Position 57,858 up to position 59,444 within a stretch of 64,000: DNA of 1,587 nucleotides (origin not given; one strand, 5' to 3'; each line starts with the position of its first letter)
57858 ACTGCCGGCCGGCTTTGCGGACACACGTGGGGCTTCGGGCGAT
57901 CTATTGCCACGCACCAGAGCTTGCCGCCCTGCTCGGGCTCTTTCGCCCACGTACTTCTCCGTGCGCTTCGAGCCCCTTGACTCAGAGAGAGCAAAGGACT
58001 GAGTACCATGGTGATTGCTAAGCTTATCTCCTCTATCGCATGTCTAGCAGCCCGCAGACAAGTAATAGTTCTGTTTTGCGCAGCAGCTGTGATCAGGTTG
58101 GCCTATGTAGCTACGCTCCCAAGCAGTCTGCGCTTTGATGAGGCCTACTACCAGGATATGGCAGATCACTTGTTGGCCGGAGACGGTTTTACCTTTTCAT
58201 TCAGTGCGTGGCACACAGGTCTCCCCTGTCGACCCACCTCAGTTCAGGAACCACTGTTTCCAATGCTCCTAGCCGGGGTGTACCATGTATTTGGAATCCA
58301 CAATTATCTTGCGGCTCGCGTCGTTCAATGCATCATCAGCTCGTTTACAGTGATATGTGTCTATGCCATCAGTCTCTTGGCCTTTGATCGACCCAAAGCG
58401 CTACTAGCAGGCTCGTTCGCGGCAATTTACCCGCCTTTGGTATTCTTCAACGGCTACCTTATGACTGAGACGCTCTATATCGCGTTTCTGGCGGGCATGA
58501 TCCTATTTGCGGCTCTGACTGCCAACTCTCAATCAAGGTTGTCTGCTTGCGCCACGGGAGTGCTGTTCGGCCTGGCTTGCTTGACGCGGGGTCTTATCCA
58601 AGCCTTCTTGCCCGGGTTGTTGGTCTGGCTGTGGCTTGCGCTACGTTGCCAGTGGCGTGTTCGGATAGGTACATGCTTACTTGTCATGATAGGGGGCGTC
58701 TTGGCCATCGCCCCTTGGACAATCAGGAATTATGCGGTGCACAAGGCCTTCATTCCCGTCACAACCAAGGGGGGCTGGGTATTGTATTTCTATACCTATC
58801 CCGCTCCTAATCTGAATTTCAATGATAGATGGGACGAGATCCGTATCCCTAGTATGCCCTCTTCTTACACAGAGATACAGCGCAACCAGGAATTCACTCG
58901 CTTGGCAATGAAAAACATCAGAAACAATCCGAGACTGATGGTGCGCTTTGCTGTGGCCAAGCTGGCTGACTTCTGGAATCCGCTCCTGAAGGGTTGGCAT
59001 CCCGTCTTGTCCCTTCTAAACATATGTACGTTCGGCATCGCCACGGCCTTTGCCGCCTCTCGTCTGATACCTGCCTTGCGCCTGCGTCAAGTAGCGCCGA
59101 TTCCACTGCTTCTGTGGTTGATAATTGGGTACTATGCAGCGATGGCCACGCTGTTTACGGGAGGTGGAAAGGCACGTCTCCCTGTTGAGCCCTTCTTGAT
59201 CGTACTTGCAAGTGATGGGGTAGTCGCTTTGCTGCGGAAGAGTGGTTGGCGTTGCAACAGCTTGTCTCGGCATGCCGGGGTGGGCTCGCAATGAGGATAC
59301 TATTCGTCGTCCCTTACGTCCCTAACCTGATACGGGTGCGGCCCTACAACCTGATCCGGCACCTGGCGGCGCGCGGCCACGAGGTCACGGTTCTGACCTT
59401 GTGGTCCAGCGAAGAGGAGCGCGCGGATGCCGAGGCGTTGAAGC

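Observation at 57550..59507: GT-C gene cassette inserted between 214-bp direct repeats, leaving a truncated GT4 pseudogene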

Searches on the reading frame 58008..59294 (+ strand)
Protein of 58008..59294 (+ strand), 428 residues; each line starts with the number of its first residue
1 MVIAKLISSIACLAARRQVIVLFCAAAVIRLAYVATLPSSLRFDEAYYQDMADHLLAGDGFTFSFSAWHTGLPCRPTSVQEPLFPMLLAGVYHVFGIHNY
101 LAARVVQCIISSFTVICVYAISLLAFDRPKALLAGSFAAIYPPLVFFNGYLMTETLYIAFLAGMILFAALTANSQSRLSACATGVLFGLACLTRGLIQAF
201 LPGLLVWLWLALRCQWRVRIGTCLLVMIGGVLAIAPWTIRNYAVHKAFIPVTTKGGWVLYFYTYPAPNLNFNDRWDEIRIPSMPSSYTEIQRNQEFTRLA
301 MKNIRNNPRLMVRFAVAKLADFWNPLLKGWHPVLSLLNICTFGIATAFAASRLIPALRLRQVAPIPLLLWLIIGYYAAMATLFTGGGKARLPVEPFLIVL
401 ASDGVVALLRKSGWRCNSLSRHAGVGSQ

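Call 10: search_protein_families(library=pfam, proteins=[window:58008-59294:+], max_evalue=0.01)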
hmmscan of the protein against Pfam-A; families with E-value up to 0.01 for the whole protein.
window:58008-59294:+ (428 aa): 1 family
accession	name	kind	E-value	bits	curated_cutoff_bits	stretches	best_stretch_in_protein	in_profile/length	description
PF13231.12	PMT_2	-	1.3e-10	42.1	26.1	1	82-237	4-157/160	Dolichyl-phosphate-mannose-protein mannosyltransferase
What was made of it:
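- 58008..59294 (+): GT-C-fold membrane glycosyltransferase (PMT_2 / GT39-GT83-like). It appears intact, is compositionally foreign and is not orthologous to the usual partner GT-C. PF13231 scores 42.1 bits against a cutoff of 26.1 (call 10).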

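Call 11: find_encoding_contigs(protein=window:58008-59294:+, flank=10000, max_places=10)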
Protein window:58008-59294:+ (428 aa): 1 contig read that carries it; 1 place shown.
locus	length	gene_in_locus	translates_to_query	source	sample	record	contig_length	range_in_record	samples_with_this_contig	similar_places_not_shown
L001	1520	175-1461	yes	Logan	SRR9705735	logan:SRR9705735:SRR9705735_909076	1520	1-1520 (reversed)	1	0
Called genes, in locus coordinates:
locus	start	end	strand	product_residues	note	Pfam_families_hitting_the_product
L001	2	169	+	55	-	?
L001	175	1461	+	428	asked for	PF13231:PMT_2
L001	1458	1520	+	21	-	?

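Call 23: find_homologous_proteins(query=window:58008-59294:+, max_evalue=0.00001)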
Query window:58008-59294:+ (428 aa): 91 proteins with E <= 0.00001 among 8000 candidates.
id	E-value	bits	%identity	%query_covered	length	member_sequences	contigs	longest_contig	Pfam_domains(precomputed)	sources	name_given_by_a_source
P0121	2.7e-284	961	100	100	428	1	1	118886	PF13231.13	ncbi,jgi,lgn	-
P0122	4.1e-107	377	46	92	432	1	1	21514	PF13231.13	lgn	-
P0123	3.7e-102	361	45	91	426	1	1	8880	PF13231.13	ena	-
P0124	3.5e-100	354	44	93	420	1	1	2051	PF13231.13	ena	-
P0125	2.0e-99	352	44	87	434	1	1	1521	PF13231.13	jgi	jgi:4-amino-4-deoxy-L-arabinose transferase-like glycosyltransferase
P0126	2.4e-93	332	44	93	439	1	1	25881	PF13231.13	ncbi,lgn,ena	-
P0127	2.4e-91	325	39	93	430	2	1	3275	PF02366.25,PF02516.21,PF13231.13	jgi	jgi:4-amino-4-deoxy-L-arabinose transferase-like glycosyltransferase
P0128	8.6e-90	320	41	86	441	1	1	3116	PF02366.25,PF13231.13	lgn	-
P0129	2.6e-88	315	41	92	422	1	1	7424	PF13231.13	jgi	-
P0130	2.6e-87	312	39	91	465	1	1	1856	PF13231.13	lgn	-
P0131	7.9e-87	310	40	89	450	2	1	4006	PF02366.25,PF03901.24,PF13231.13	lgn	-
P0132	1.3e-86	309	40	91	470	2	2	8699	PF02366.25,PF13231.13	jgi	-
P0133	3.1e-86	308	40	91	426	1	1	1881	PF13231.13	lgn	-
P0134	8.0e-85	304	38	93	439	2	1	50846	PF13231.13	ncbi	-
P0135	2.8e-84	302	38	91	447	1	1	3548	PF13231.13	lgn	-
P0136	1.7e-77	279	43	77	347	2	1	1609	PF13231.13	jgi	jgi:4-amino-4-deoxy-L-arabinose transferase-like glycosyltransferase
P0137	4.0e-70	255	41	90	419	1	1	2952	PF13231.13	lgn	-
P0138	1.0e-30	125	30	93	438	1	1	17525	PF02366.25,PF13231.13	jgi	jgi:4-amino-4-deoxy-L-arabinose transferase-like glycosyltransferase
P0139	2.4e-27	114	27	91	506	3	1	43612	PF13231.13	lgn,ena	-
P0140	4.7e-25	107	29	96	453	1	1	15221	PF13231.13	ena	-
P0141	3.6e-24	104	27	88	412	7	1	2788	PF13231.13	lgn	-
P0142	3.0e-23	101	29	91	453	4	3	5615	PF13231.13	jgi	jgi:4-amino-4-deoxy-L-arabinose transferase-like glycosyltransferase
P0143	3.5e-23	100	28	67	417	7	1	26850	PF13231.13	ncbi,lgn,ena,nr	ncbi:MAG: glycosyltransferase family 39 protein [Verrucomicrobia bacterium]|nr:glycosyltransferase f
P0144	8.2e-23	99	31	93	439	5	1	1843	PF13231.13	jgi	jgi:4-amino-4-deoxy-L-arabinose transferase-like glycosyltransferase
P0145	1.1e-22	99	34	72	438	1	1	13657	PF13231.13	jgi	jgi:4-amino-4-deoxy-L-arabinose transferase-like glycosyltransferase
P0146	1.3e-22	99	30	94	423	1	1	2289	PF13231.13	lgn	-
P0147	1.7e-22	98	28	93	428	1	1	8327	PF13231.13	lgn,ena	-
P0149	9.1e-21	93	35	52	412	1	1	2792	PF13231.13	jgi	jgi:hypothetical protein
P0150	3.1e-20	91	30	62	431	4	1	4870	PF02366.25,PF13231.13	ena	-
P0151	1.3e-19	89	26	66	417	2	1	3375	PF13231.13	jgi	jgi:4-amino-4-deoxy-L-arabinose transferase-like glycosyltransferase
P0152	1.8e-19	88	26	91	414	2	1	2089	PF13231.13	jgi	jgi:4-amino-4-deoxy-L-arabinose transferase-like glycosyltransferase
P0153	4.5e-19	87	30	67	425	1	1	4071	PF13231.13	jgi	jgi:4-amino-4-deoxy-L-arabinose transferase-like glycosyltransferase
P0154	5.1e-19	87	30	80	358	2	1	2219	PF13231.13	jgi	jgi:4-amino-4-deoxy-L-arabinose transferase-like glycosyltransferase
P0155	6.3e-19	86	31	49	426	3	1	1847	PF02366.25,PF13231.13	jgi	jgi:4-amino-4-deoxy-L-arabinose transferase-like glycosyltransferase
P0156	9.1e-19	86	26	84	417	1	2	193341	PF13231.13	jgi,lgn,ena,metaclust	metaclust:\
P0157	1.3e-18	85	30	72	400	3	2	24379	PF13231.13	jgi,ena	-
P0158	2.7e-18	84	30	54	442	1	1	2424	PF13231.13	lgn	-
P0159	4.3e-17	80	27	91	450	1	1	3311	PF13231.13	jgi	jgi:hypothetical protein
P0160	6.5e-17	80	27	71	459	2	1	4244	PF13231.13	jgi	jgi:4-amino-4-deoxy-L-arabinose transferase-like glycosyltransferase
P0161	7.3e-17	80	31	57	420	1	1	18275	PF13231.13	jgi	jgi:4-amino-4-deoxy-L-arabinose transferase-like glycosyltransferase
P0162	5.7e-16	77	31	58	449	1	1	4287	PF13231.13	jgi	jgi:4-amino-4-deoxy-L-arabinose transferase-like glycosyltransferase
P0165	1.2e-14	72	28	69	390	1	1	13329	PF13231.13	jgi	jgi:hypothetical protein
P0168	4.7e-14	70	27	85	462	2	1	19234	PF13231.13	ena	-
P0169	5.2e-14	70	27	90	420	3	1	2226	PF13231.13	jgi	jgi:4-amino-4-deoxy-L-arabinose transferase-like glycosyltransferase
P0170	9.7e-14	69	26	74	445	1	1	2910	PF13231.13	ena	-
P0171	1.5e-13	69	26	87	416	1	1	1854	PF13231.13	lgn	-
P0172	2.8e-13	68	29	73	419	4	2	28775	PF13231.13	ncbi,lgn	ncbi:MAG: ArnT family glycosyltransferase [Thermoleophilaceae bacterium]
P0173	3.2e-13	68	26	92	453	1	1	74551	PF02366.25,PF13231.13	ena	-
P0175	8.8e-13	66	29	65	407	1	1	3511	PF13231.13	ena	-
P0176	9.3e-13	66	26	66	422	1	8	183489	PF13231.13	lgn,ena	-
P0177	1.9e-12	65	31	33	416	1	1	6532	PF13231.13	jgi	jgi:hypothetical protein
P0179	4.2e-12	64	29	65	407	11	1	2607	PF13231.13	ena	-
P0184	2.9e-11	61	28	62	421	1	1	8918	PF13231.13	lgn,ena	-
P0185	3.9e-11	61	26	60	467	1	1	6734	PF13231.13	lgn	-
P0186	4.6e-11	61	26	61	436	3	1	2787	PF13231.13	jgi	jgi:4-amino-4-deoxy-L-arabinose transferase-like glycosyltransferase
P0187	5.3e-11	60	24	86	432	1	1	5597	PF13231.13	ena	-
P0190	1.0e-10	59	28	63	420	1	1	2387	PF13231.13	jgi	jgi:hypothetical protein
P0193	6.7e-10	57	27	78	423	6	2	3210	PF13231.13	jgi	jgi:4-amino-4-deoxy-L-arabinose transferase-like glycosyltransferase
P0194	1.3e-9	56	28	56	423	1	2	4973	PF13231.13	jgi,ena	-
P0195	1.9e-9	55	27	62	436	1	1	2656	PF13231.13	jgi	-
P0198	3.0e-9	55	29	48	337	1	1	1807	PF13231.13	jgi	jgi:4-amino-4-deoxy-L-arabinose transferase-like glycosyltransferase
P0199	1.9e-8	52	26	72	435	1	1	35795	PF13231.13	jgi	jgi:hypothetical protein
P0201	5.7e-8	50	28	87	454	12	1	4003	PF13231.13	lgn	-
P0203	5.7e-8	50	27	76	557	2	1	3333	PF00515.35,PF13432.13,PF07719.24,PF13231.13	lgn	-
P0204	7.0e-8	50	24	74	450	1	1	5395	PF13231.13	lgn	-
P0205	1.6e-7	49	24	96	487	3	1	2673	PF13231.13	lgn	-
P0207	3.2e-7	48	27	86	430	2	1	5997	PF13231.13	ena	-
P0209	1.3e-6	46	26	62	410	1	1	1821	PF13231.13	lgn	-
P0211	3.6e-6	44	26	63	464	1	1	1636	PF13231.13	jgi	jgi:4-amino-4-deoxy-L-arabinose transferase-like glycosyltransferase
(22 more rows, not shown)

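Call 25: find_encoding_contigs(protein=P0122, flank=6000, max_places=3)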
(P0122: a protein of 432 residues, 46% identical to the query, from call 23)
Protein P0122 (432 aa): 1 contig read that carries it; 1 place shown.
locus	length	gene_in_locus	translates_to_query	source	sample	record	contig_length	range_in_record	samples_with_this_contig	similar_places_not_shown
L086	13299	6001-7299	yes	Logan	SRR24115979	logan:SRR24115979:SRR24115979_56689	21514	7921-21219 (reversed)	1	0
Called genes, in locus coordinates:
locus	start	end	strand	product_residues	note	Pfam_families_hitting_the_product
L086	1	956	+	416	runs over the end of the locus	?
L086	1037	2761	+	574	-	PF02310:B12-binding (faint), PF04055:Radical_SAM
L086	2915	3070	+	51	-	PF01370:Epimerase, PF16363:GDP_Man_Dehyd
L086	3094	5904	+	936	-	PF13570:Beta-prop_ACSF4, PF13360:PQQ_2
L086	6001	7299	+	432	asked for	PF13231:PMT_2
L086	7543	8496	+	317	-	PF13489:Methyltransf_23, PF08241:Methyltransf_11, PF08242:Methyltransf_12, PF13649:Methyltransf_25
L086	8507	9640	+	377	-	PF13439:Glyco_transf_4, PF13579:Glyco_trans_4_4 (weak), PF00534:Glycos_transf_1, PF13692:Glyco_trans_1_4, PF20706:GT4-conflict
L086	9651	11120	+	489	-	PF01943:Polysacc_synt, PF13440:Polysacc_synt_3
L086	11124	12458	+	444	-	PF13439:Glyco_transf_4, PF13579:Glyco_trans_4_4, PF20706:GT4-conflict, PF00534:Glycos_transf_1, PF13692:Glyco_trans_1_4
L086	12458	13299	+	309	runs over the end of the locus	PF00535:Glycos_transf_2, PF13641:Glyco_tranf_2_3, PF13632:Glyco_trans_2_3 (faint)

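Call 26: find_encoding_contigs(protein=P0126, flank=6000, max_places=3)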
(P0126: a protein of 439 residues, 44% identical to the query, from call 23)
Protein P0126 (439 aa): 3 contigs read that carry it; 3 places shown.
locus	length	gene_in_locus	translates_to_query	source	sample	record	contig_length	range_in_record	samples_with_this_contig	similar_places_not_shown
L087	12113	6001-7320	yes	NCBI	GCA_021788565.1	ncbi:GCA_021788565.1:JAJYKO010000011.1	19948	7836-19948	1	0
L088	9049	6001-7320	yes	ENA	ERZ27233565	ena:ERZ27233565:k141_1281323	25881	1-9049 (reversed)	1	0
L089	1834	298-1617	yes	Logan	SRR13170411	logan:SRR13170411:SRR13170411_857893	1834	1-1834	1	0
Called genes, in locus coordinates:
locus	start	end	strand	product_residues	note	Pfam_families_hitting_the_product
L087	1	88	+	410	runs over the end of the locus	PF13439:Glyco_transf_4 (weak), PF20706:GT4-conflict, PF00534:Glycos_transf_1, PF13692:Glyco_trans_1_4, PF13524:Glyco_trans_1_2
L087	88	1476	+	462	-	PF04932:Wzy_C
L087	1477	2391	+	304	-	PF00535:Glycos_transf_2, PF13641:Glyco_tranf_2_3, PF13632:Glyco_trans_2_3 (faint)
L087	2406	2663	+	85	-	-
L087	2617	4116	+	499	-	PF13231:PMT_2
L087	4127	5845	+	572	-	PF02706:Wzz, PF01656:CbiA (weak), PF10609:ParA (weak)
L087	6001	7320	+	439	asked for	PF13231:PMT_2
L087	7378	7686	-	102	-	-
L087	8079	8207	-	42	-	-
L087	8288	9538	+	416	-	PF13439:Glyco_transf_4 (faint), PF13692:Glyco_trans_1_4, PF00534:Glycos_transf_1, PF13524:Glyco_trans_1_2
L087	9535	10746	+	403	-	PF13439:Glyco_transf_4, PF13579:Glyco_trans_4_4, PF00534:Glycos_transf_1, PF13692:Glyco_trans_1_4, PF13524:Glyco_trans_1_2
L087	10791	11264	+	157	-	-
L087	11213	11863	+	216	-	PF08544:GHMP_kinases_C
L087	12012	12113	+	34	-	?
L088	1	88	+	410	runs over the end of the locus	PF13439:Glyco_transf_4 (weak), PF20706:GT4-conflict, PF00534:Glycos_transf_1, PF13692:Glyco_trans_1_4, PF13524:Glyco_trans_1_2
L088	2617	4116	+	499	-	PF13231:PMT_2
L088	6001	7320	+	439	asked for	PF13231:PMT_2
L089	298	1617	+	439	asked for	PF13231:PMT_2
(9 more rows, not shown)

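Call 43: search_protein_families(library=ncbifam, proteins=[window:58008-59294:+], max_evalue=0.001)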
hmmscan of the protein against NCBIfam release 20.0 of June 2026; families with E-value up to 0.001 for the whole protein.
window:58008-59294:+ (428 aa): 0 families

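Call 45: search_solved_structures(query=window:58008-59294:+, max_evalue=0.01)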
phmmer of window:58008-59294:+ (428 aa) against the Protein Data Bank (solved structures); distinct sequences matched with E-value up to 0.01: 0.
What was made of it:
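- Closest known: GT-C fold glycosyltransferases. Different: There is no PDB hit by sequence (call 45).
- Tried and rejected: PDB sequence search with the GT-C gave no hit (call 45).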

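Call 67: predict_structure(alignment_id=A3)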
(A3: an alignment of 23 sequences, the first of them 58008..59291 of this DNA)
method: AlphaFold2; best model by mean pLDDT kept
length: 428 residues; sequences in the alignment: 23
mean_pLDDT: 90.7   pTM: 0.90
mean pLDDT of the five models: 90.7, 90.3, 90.4, 89.6, 88.8
residues with pLDDT >= 90: 343; 70-90: 53; 50-70: 14; < 50: 18
segments of 3 or more residues with pLDDT < 50: 2-7, 420-428
pLDDT, mean of each block of 10 residues (from residue 1): 42 86 97 91 86 97 94 96 97 93 95 97 95 97 90 94 98 94 98 95 98 97 98 98 97 94 91 88 95 97 96 93 81 88 95 92 95 95 72 96 95 65 42
secondary structure, 60 per line:
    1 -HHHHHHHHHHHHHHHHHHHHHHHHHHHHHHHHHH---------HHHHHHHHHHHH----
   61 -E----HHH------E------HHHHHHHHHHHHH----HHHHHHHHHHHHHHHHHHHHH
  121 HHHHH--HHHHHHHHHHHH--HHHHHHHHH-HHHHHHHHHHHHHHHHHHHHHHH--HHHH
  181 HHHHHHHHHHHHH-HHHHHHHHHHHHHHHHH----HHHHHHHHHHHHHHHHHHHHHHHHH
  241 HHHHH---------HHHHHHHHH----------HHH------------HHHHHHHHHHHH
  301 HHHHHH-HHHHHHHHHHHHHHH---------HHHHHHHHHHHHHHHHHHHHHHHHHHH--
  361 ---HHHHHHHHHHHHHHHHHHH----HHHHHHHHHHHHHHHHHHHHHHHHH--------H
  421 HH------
elements in order: H2-35 H45-56 H83-95 H100-125 H128-139 H142-150 H152-174 H177-193 H195-211 H216-245 H255-263 H289-306 H308-322 H332-358 H364-382 H387-411
